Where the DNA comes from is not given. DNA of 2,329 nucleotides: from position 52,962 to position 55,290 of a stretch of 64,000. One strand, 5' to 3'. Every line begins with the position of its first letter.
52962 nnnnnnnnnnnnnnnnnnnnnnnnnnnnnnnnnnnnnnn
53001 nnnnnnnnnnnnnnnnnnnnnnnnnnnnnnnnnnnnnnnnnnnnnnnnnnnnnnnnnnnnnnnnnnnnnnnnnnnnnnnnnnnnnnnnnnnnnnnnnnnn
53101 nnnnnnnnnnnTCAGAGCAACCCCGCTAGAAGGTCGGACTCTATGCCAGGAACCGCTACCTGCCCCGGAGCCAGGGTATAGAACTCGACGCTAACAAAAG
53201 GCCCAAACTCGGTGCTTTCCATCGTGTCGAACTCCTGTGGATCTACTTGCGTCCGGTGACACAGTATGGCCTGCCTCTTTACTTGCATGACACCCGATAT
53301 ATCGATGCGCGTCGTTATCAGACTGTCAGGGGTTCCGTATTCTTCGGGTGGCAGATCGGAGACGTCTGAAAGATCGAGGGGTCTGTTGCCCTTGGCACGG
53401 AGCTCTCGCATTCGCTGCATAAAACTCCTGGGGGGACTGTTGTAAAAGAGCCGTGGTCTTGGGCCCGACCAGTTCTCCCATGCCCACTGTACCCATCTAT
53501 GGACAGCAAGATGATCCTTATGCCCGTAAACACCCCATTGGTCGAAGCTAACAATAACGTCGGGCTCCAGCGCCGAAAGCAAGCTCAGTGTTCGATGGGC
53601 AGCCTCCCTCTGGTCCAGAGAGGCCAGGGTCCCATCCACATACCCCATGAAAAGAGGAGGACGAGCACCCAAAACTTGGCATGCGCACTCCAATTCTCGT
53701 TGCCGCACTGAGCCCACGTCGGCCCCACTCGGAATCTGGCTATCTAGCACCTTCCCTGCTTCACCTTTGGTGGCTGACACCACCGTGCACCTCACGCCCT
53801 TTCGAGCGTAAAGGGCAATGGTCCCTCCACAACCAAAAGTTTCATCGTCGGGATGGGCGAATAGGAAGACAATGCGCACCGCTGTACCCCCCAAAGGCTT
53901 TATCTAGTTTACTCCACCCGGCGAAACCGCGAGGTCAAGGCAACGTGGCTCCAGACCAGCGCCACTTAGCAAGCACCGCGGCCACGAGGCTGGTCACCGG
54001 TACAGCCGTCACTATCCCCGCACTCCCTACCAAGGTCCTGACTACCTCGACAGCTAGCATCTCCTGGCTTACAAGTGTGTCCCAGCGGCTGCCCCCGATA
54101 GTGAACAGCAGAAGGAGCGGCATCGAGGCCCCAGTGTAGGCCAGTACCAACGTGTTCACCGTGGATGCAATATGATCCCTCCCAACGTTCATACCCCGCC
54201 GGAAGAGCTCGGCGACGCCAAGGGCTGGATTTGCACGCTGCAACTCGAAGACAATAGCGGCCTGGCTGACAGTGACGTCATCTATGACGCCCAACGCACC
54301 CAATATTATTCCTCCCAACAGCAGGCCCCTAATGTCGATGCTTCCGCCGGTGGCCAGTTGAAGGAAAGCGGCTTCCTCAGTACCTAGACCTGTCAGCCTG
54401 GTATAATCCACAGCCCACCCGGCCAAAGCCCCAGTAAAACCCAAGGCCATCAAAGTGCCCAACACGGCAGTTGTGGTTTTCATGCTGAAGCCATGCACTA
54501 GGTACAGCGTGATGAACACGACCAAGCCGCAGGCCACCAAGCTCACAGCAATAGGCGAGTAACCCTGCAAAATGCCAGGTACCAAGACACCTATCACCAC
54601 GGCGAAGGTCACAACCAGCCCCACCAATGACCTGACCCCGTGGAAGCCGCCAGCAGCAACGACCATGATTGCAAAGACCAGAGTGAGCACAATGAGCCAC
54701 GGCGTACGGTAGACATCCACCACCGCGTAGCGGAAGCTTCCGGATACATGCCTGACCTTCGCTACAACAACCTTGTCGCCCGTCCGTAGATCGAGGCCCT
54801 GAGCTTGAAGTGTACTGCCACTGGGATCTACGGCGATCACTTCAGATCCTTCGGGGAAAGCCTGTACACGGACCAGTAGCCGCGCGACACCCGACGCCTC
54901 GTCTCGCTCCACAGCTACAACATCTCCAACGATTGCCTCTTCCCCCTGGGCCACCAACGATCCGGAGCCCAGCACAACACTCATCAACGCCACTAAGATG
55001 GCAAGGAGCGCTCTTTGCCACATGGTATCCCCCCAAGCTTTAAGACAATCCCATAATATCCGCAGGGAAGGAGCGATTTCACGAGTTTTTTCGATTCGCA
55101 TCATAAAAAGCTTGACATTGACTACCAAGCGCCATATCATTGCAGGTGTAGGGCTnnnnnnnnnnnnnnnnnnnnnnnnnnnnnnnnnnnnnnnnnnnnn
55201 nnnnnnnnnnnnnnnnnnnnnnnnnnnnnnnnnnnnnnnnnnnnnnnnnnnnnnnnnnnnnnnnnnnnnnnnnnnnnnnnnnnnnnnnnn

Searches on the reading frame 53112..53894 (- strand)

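Call 64: search_protein_families(library=pfam, proteins=[window:53112-53894:-], max_evalue=0.00001)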
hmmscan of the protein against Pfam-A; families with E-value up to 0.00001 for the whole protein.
window:53112-53894:- (260 aa): 1 family
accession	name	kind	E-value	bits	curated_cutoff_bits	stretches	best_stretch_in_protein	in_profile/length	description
PF02585.22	PIG-L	-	1.2e-30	107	28.2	1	10-136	2-126/129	GlcNAc-PI de-N-acetylase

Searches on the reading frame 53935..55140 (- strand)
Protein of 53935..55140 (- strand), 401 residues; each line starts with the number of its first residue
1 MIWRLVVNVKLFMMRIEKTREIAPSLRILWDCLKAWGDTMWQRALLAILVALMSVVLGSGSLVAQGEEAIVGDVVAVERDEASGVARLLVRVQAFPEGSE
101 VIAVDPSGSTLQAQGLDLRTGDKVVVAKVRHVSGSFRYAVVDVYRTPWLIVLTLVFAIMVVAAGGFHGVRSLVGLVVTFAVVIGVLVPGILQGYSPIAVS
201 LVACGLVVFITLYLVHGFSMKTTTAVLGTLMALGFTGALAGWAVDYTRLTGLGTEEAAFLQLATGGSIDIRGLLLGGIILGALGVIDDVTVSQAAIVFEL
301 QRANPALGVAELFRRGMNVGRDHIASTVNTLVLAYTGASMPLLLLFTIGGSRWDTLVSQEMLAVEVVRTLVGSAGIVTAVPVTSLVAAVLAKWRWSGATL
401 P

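Call 64: search_protein_families(library=pfam, proteins=[window:53935-55140:-], max_evalue=0.00001)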
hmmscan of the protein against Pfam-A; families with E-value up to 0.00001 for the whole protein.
window:53935-55140:- (401 aa): 1 family
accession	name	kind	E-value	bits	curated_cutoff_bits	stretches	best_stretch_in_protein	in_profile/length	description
PF07907.16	YibE_F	-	1e-73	248.3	27.2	1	149-388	1-240/241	YibE/F-like protein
